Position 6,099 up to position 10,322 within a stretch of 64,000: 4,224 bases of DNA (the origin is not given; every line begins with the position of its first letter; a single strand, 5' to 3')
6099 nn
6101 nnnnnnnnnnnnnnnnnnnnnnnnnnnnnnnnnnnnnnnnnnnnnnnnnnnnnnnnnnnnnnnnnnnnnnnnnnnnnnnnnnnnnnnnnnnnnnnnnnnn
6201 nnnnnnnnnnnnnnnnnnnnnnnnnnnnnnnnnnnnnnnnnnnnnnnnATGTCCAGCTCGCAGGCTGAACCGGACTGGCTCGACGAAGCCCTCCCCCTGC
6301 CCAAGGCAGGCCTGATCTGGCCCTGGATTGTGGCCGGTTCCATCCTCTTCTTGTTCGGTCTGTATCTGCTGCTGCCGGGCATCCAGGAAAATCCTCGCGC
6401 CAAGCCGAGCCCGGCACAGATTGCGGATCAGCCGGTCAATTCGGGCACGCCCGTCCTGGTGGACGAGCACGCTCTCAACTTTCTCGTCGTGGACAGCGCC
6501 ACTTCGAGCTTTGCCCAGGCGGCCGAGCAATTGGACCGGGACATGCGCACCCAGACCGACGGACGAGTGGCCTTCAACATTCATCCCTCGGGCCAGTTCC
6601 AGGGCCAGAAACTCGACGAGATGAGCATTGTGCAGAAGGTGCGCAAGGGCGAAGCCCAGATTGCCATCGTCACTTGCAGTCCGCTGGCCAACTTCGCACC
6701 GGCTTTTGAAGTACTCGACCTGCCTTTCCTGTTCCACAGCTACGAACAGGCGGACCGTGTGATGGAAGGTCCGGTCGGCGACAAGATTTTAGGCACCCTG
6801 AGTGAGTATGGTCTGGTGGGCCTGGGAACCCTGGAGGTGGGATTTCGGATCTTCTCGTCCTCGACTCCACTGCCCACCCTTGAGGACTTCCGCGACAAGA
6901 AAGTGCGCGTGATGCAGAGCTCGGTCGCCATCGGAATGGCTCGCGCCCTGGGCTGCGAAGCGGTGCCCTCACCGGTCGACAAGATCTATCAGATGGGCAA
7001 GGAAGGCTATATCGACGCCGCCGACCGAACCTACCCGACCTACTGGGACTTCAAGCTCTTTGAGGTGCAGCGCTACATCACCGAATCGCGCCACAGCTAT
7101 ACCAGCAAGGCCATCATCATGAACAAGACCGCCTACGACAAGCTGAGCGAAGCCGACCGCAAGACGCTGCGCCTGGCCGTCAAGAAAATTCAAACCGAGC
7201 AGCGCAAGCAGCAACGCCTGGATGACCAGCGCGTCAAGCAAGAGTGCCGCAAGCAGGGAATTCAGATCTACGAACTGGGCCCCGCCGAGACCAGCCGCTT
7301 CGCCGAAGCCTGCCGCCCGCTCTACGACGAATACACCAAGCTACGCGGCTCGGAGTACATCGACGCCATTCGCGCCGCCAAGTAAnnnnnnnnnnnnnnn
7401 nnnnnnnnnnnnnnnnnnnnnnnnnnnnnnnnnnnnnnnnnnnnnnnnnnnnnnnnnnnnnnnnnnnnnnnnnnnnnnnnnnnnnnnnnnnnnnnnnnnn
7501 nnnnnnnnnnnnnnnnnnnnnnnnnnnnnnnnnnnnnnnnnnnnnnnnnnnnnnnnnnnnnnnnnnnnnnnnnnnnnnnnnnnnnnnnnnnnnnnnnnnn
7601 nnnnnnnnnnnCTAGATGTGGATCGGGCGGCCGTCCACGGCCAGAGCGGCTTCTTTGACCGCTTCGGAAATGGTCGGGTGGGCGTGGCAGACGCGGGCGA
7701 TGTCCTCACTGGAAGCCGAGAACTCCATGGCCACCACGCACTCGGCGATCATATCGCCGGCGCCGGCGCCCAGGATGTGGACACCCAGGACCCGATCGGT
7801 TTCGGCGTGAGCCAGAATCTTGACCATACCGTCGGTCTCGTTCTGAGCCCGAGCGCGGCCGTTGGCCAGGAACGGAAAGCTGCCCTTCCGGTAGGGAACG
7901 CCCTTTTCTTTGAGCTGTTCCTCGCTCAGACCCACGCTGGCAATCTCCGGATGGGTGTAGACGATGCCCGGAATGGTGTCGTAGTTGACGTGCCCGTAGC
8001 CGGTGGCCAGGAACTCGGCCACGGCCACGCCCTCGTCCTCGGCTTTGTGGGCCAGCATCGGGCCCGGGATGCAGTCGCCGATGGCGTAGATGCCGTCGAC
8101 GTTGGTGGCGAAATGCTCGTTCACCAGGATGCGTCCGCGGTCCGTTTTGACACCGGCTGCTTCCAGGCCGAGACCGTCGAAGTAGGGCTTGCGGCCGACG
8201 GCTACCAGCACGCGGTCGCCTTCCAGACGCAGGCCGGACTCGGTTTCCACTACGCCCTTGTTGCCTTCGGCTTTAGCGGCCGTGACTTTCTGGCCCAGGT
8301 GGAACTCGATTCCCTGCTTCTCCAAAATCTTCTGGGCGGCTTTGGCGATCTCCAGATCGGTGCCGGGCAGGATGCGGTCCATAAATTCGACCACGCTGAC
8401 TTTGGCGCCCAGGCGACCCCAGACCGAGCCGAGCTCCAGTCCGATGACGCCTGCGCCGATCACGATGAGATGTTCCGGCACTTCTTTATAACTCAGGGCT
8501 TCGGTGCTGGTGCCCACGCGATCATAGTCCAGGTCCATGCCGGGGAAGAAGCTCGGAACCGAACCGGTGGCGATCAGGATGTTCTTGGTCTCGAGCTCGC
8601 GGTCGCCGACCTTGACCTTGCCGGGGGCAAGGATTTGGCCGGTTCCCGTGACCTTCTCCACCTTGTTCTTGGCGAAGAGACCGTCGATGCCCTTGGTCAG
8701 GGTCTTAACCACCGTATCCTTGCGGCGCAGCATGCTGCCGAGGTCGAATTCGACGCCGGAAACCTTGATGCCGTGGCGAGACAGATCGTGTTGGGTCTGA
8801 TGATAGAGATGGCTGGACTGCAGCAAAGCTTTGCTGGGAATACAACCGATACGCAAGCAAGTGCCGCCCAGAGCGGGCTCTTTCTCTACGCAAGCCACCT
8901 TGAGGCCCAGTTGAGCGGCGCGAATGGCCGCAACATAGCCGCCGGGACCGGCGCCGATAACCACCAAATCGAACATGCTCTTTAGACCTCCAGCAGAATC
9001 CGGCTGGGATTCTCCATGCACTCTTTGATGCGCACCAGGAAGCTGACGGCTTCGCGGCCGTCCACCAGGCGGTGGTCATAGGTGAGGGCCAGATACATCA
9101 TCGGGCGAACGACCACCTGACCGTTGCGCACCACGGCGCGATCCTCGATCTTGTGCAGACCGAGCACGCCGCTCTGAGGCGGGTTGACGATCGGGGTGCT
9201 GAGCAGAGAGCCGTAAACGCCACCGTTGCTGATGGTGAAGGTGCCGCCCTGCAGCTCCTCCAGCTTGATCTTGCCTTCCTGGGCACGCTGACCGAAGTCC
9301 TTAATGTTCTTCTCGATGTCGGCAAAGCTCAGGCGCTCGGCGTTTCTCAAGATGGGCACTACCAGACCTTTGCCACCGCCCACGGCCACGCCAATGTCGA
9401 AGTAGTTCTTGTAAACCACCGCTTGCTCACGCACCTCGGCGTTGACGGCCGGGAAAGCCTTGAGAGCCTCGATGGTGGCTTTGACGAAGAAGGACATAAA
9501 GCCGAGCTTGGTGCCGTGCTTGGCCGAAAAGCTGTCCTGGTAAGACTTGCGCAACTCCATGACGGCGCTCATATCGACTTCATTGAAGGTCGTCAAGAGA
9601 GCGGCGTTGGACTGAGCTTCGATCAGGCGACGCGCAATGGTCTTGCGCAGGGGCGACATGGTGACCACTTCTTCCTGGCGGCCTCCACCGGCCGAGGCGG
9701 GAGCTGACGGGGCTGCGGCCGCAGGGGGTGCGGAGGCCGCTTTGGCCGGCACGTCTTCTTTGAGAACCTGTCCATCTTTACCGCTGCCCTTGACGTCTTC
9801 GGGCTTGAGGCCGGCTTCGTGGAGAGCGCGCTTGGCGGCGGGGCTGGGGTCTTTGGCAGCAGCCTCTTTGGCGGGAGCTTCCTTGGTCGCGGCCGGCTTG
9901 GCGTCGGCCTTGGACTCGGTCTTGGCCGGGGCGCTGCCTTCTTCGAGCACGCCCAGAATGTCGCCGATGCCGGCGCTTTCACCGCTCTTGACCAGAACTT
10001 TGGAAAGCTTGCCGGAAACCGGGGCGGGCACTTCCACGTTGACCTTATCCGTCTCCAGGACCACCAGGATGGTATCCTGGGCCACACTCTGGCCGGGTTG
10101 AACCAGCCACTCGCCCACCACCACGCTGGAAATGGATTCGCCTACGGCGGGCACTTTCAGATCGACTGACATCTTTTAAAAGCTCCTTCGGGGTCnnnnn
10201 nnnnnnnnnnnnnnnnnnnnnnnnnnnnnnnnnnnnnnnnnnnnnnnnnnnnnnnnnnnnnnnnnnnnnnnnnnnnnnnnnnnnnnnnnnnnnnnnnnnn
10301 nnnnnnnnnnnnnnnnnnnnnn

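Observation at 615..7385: Operon coupling a PMT-type glycosyltransferase to His-kinase/c-di-GMP signalling and a membrane-anchored orphan TRAP-type binding protein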

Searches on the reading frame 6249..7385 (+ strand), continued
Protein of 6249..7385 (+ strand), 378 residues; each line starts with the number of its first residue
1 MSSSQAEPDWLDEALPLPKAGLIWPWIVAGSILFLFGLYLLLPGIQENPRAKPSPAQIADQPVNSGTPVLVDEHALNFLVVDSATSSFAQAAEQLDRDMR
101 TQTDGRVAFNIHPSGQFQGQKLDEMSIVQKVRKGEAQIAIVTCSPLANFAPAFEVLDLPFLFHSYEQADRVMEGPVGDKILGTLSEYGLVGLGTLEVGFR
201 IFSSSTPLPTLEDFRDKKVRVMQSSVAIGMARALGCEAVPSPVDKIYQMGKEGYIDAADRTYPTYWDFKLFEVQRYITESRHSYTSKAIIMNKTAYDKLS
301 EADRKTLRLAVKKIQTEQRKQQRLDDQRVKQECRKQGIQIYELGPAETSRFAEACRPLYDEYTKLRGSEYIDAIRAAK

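Call 51: find_encoding_contigs(protein=P0024, flank=8000, max_places=1)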
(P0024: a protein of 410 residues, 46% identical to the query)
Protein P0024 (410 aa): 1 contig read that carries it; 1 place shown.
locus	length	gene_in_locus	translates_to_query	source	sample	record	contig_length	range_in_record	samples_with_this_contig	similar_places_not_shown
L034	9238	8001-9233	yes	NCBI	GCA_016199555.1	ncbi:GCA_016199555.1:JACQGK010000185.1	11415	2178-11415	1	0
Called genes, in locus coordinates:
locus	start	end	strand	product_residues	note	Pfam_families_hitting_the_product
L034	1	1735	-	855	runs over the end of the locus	PF00488:MutS_V, PF20297:MSSS (weak), PF01713:Smr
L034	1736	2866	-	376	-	-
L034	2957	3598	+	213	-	-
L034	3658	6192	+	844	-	PF17203:sCache_3_2, PF00672:HAMP, PF00512:HisKA, PF02518:HATPase_c, PF00072:Response_reg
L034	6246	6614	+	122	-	PF23198:PDE8A_N (weak), PF00072:Response_reg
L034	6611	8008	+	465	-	PF01590:GAF, PF13185:GAF_2, PF13492:GAF_3, PF00990:GGDEF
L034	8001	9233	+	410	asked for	PF03480:DctP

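Call 69: search_protein_representatives(alignment_id=A1)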
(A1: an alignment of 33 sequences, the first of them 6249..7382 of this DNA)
Query: 33 sequences, 383 profile positions. Proteins with E-value up to 0.001 (for the whole library): 24866; up to 1e-10: 12723; up to 1e-30: 2694. The best 150 are listed.
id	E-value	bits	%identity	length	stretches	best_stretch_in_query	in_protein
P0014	1.9e-167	573.3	-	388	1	1-380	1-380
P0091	1.3e-152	524.4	-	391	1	4-378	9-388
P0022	1.3e-149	514.5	-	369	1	1-377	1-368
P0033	9.4e-149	511.7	-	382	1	2-379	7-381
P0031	2.5e-146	503.7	-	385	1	1-379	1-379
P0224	5.6e-144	496.0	-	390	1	1-379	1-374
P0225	1.1e-130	452.2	-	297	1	83-378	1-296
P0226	5.2e-125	433.5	-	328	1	72-379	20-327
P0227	9.8e-122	422.8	-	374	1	10-379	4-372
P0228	3.5e-103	361.7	-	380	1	9-379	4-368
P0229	5.0e-102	357.9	-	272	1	119-379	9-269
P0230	3.4e-98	345.3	-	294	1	93-380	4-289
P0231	1.4e-92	326.8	-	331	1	81-365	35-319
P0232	8.8e-91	320.9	-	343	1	73-380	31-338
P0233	5.9e-83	295.1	-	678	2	74-363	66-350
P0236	1.5e-75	270.7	-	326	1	72-368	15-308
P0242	1.7e-61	224.5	-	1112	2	69-369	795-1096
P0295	3.4e-54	200.4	-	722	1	67-380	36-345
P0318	1.1e-52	195.4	-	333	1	69-370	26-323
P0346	9.7e-52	192.4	-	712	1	72-378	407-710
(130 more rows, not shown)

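Call 70: search_protein_families(library=pfam, proteins=[P0242, P0233, P0346, P0295, P0231, P0232, P0236, P0226], max_evalue=0.001)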
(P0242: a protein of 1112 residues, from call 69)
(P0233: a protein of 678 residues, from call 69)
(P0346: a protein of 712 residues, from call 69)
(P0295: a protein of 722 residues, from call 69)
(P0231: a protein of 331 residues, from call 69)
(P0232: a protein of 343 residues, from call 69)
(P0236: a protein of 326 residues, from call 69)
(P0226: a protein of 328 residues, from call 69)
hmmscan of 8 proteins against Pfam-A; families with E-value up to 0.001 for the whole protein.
P0242 (1112 aa): 6 families
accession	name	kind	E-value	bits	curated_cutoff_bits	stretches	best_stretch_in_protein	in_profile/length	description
PF03480.18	DctP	-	1e-136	455.3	23.4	2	807-1086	2-277/286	Bacterial extracellular solute-binding protein, family 7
PF06808.19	DctM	-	1.4e-114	383.6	23.8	1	7-421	1-412/413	Tripartite ATP-independent periplasmic transporter, DctM component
PF02010.21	REJ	-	0.00016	20.9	25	0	602-675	213-287/452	REJ domain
PF03600.22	CitMHS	-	0.00023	20.8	31.9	0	249-422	42-182/336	Citrate transporter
PF02961.22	SAM_BAF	-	0.00034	21.5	25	0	1082-1109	21-48/88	Barrier to autointegration factor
PF10548.14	P22_AR_C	-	0.00099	19.6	22.4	0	670-722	10-60/73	P22AR C-terminal domain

P0233 (678 aa): 1 family
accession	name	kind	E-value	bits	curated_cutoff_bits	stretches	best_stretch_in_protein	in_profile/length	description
PF03480.18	DctP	-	4.5e-155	515.6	23.4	2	83-350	12-281/286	Bacterial extracellular solute-binding protein, family 7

P0346 (712 aa): 3 families
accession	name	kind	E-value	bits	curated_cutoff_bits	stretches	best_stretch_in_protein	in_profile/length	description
PF03480.18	DctP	-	5.6e-89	298.7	23.4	1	419-697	5-284/286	Bacterial extracellular solute-binding protein, family 7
PF00015.26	MCPsignal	-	2.4e-36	125.6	34.6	1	211-359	23-171/172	Methyl-accepting chemotaxis protein (MCP) signalling domain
PF00672.30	HAMP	-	9.1e-09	36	25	1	48-98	2-52/53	HAMP domain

P0295 (722 aa): 4 families
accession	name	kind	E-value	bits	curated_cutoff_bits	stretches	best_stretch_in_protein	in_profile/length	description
PF03480.18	DctP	-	2.2e-88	296.7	23.4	1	49-329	1-283/286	Bacterial extracellular solute-binding protein, family 7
PF13458.12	Peripla_BP_6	-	1.2e-27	97.9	31.7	1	357-680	2-316/343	Periplasmic binding protein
PF01094.35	ANF_receptor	-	3e-11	43.4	25.4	1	379-672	5-305/353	Receptor family ligand binding region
PF13433.12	Peripla_BP_5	-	6.7e-11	42.3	27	1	370-674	14-311/363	Periplasmic binding protein domain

P0231 (331 aa): 1 family
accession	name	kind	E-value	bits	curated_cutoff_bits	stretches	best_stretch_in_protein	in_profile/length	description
PF03480.18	DctP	-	9.9e-56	189.6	23.4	1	39-317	6-281/286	Bacterial extracellular solute-binding protein, family 7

P0232 (343 aa): 1 family
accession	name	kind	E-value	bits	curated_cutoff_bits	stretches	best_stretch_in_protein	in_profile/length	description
PF03480.18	DctP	-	1e-57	196.1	23.4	1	43-321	6-281/286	Bacterial extracellular solute-binding protein, family 7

P0236 (326 aa): 1 family
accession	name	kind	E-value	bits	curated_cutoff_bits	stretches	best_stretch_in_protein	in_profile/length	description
PF03480.18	DctP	-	5.6e-56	190.4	23.4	1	28-304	6-282/286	Bacterial extracellular solute-binding protein, family 7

P0226 (328 aa): 1 family
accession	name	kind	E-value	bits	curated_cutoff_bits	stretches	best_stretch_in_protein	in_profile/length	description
PF03480.18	DctP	-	2.3e-62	211.4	23.4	1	40-312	13-283/286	Bacterial extracellular solute-binding protein, family 7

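Call 72: find_encoding_contigs(protein=P0231, flank=7000, max_places=2)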
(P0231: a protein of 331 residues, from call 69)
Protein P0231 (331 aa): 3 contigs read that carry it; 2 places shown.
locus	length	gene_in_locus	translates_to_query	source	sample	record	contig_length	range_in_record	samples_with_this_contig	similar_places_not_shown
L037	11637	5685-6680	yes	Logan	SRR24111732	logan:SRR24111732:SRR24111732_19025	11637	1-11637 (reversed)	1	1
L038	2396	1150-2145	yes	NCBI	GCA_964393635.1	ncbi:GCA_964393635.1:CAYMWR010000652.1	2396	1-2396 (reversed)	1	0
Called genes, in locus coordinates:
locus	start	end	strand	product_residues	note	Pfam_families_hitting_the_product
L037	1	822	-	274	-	?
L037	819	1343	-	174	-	PF03449:GreA_GreB_N, PF01272:GreA_GreB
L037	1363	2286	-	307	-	-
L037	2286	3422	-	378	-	PF02882:THF_DHG_CYH_C (faint), PF01488:Shikimate_DH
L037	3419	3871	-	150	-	PF10604:Polyketide_cyc2, PF03364:Polyketide_cyc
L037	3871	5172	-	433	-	PF00202:Aminotran_3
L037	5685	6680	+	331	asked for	PF03480:DctP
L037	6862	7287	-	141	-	-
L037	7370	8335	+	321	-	PF01180:DHO_dh (faint), PF01207:Dus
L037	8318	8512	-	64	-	PF12088:DUF3565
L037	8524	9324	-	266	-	PF03309:Pan_kinase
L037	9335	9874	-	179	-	PF07155:ECF-ribofla_trS (weak), PF12822:ECF_trnsprt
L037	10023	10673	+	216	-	-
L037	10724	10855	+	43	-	PF14255:Zn_ribbon_21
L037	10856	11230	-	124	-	-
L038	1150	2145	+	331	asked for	PF03480:DctP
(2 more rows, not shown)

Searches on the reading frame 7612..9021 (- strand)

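Call 3: search_protein_families(library=pfam, proteins=[window:7612-9021:-], max_evalue=0.01)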
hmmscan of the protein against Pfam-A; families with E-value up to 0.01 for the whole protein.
window:7612-9021:- (469 aa): 15 families
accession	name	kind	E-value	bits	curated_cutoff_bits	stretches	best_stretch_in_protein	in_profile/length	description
PF07992.20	Pyr_redox_2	-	4.9e-78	262.9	26.1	1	17-331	1-291/291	Pyridine nucleotide-disulphide oxidoreductase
PF02852.28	Pyr_redox_dim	-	8.1e-41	139.1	25.3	1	350-459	1-110/110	Pyridine nucleotide-disulphide oxidoreductase, dimerisation domain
PF00070.33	Pyr_redox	-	1.8e-25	89.7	22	1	184-258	1-75/82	Pyridine nucleotide-disulphide oxidoreductase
PF13738.12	Pyr_redox_3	-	1.7e-11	44.4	30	1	119-315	102-305/305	Pyridine nucleotide-disulphide oxidoreductase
PF12831.13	FAD_oxidored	-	6.7e-10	39.3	27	1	18-55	1-38/416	FAD dependent oxidoreductase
PF00890.30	FAD_binding_2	-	2.4e-08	34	20.4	1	18-54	1-37/414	FAD binding domain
PF13450.12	NAD_binding_8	-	1.9e-07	31.7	21.9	1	21-57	1-37/68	NAD(P)-binding Rossmann-like domain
PF01134.28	GIDA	-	1.2e-06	28.2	22.1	1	18-77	1-57/391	Glucose inhibited division protein A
PF03486.20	HI0933_like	-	1.3e-06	28.5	50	1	18-52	2-36/244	HI0933-like protein Rossmann domain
PF01266.30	DAO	-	7.1e-06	26.2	27.9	1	18-54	1-38/353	FAD dependent oxidoreductase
PF01946.23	Thi4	-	1.3e-05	25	26.2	1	17-59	18-61/235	Thi4 family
PF01262.27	AlaDh_PNT_C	-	2.9e-05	24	23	0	182-214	28-60/214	Alanine dehydrogenase/PNT, C-terminal domain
PF05834.18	Lycopene_cycl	-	0.00065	19.3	23.4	1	18-52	1-37/380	Lycopene cyclase protein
PF01494.25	FAD_binding_3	-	0.0057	16.4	22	0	18-48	3-33/349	FAD binding domain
PF13454.12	NAD_binding_9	-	0.0091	16.4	21.8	0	229-277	107-154/155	FAD-NAD(P)-binding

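Call 4: search_protein_families(library=ncbifam, proteins=[window:7612-9021:-], max_evalue=0.01)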
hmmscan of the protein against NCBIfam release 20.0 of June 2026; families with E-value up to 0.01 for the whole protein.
window:7612-9021:- (469 aa): 111 families (the best 25 are shown)
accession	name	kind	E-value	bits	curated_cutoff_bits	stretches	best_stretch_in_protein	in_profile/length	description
TIGR01350.1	lipoamide_DH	equivalog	2.4e-172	573.8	408.8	1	16-469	1-461/461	dihydrolipoyl dehydrogenase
TIGR02053.1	MerA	equivalog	1.1e-105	354.3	454.45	1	17-462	1-453/465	mercury(II) reductase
NF003585.0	PRK05249.1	equivalog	9.3e-103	344.3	465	1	16-461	6-456/464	Si-specific NAD(P)(+) transhydrogenase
NF004776.0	PRK06116.1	equivalog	2.3e-88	297.2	480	1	16-453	4-444/450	glutathione-disulfide reductase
NF004991.0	PRK06370.1-3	subfamily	2.6e-87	293.5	620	1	15-459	34-484/509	FAD-containing oxidoreductase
NF004943.0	PRK06292.2-1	equivalog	2.6e-86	290.2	432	1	16-461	3-454/456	dihydrolipoyl dehydrogenase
NF004947.0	PRK06292.2-5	equivalog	1.3e-85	288.1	592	1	16-460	3-456/474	dihydrolipoyl dehydrogenase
NF004992.0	PRK06370.1-4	equivalog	3.4e-85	286.2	629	1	15-455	3-448/459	FAD-containing oxidoreductase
NF005883.0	PRK07845.1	equivalog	4e-83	280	479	1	17-460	3-457/466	NAD(P)H-quinone dehydrogenase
NF004946.0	PRK06292.2-4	subfamily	2.1e-82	277.4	634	1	16-458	3-466/487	dihydrolipoyl dehydrogenase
NF004945.0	PRK06292.2-3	equivalog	9.2e-82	275.4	494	1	17-455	4-445/457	dihydrolipoyl dehydrogenase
TIGR01424.1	gluta_reduc_2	equivalog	9.5e-76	255.2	606.05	1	17-454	3-441/446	glutathione-disulfide reductase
NF005884.0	PRK07846.1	equivalog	4.3e-74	249.8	501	1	16-463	3-452/454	mycothione reductase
NF004939.0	PRK06292.1-1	equivalog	6.4e-73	246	435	1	15-459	4-455/476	dihydrolipoyl dehydrogenase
NF005572.0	PRK07251.1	equivalog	6.4e-73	245.9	537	1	16-456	3-433/438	FAD-containing oxidoreductase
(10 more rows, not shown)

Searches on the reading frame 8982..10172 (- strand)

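Call 3: search_protein_families(library=pfam, proteins=[window:8982-10172:-], max_evalue=0.01)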
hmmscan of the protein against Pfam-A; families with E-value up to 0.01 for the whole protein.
window:8982-10172:- (396 aa): 3 families
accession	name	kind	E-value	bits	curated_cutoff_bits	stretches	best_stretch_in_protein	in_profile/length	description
PF00198.28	2-oxoacid_dh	-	1.6e-80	270.3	23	1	166-394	3-232/232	2-oxoacid dehydrogenases acyltransferase (catalytic domain)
PF00364.28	Biotin_lipoyl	-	2.3e-18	66.2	22.1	1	4-75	2-72/73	Biotin-requiring enzyme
PF02817.22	E3_binding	-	1.5e-09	38.4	23.7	1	110-141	4-35/36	e3 binding domain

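Call 4: search_protein_families(library=ncbifam, proteins=[window:8982-10172:-], max_evalue=0.01)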
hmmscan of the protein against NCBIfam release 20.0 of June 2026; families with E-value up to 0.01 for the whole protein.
window:8982-10172:- (396 aa): 23 families
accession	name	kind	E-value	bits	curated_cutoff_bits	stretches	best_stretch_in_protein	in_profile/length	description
NF004309.0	PRK05704.1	equivalog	8.9e-168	558.8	449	1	1-396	1-408/408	2-oxoglutarate dehydrogenase complex dihydrolipoyllysine-residue succinyltransferase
TIGR01347.1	sucB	equivalog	3.6e-154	513.9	378.65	1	3-396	1-404/404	dihydrolipoyllysine-residue succinyltransferase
TIGR02927.1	SucB_Actino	equivalog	9.8e-85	285.5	423.45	2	120-388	279-570/579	2-oxoglutarate dehydrogenase, E2 component, dihydrolipoamide succinyltransferase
NF008814.0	PRK11854.1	equivalog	2e-83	280.9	722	1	3-393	208-636/637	pyruvate dehydrogenase complex dihydrolipoyllysine-residue acetyltransferase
TIGR01349.1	PDHac_trf_mito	equivalog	1.3e-69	235.5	445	2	82-394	112-437/437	pyruvate dehydrogenase complex dihydrolipoamide acetyltransferase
TIGR01348.1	PDHac_trf_long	equivalog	5.6e-69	233.2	552.1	2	83-394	259-587/587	dihydrolipoyllysine-residue acetyltransferase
NF008815.0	PRK11857.1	equivalog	1.8e-57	195.1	378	1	110-390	7-303/308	dihydrolipoamide acetyltransferase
NF011416.0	PRK14843.1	equivalog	2.9e-53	181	429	1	110-393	52-346/347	dihydrolipoamide acetyltransferase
NF008907.0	PRK12270.1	equivalog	3.6e-25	87.9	878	1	88-386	49-361/1241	multifunctional oxoglutarate decarboxylase/oxoglutarate dehydrogenase thiamine pyrophosphate-binding subunit/dihydrolipoyllysine-residue suc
NF011457.0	PRK14875.1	equivalog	1e-15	57.6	307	1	4-141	5-122/372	acetoin dehydrogenase dihydrolipoyllysine-residue acetyltransferase subunit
NF008854.0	PRK11892.1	equivalog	6.2e-10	38.3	454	1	1-115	1-117/464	pyruvate dehydrogenase complex E1 component subunit beta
NF004173.0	PRK05641.1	equivalog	1.1e-05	26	199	1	22-73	98-149/153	putative acetyl-CoA carboxylase biotin carboxyl carrier protein subunit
NF010643.0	PRK14040.1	subfamily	1.8e-05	23.4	892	1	23-73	541-591/595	oxaloacetate decarboxylase subunit alpha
TIGR02712.1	urea_carbox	equivalog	1.9e-05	22.6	1303.85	1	21-76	1145-1200/1201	urea carboxylase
NF006761.0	PRK09282.1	domain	3e-05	22.7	402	1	20-76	533-589/591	pyruvate carboxylase subunit B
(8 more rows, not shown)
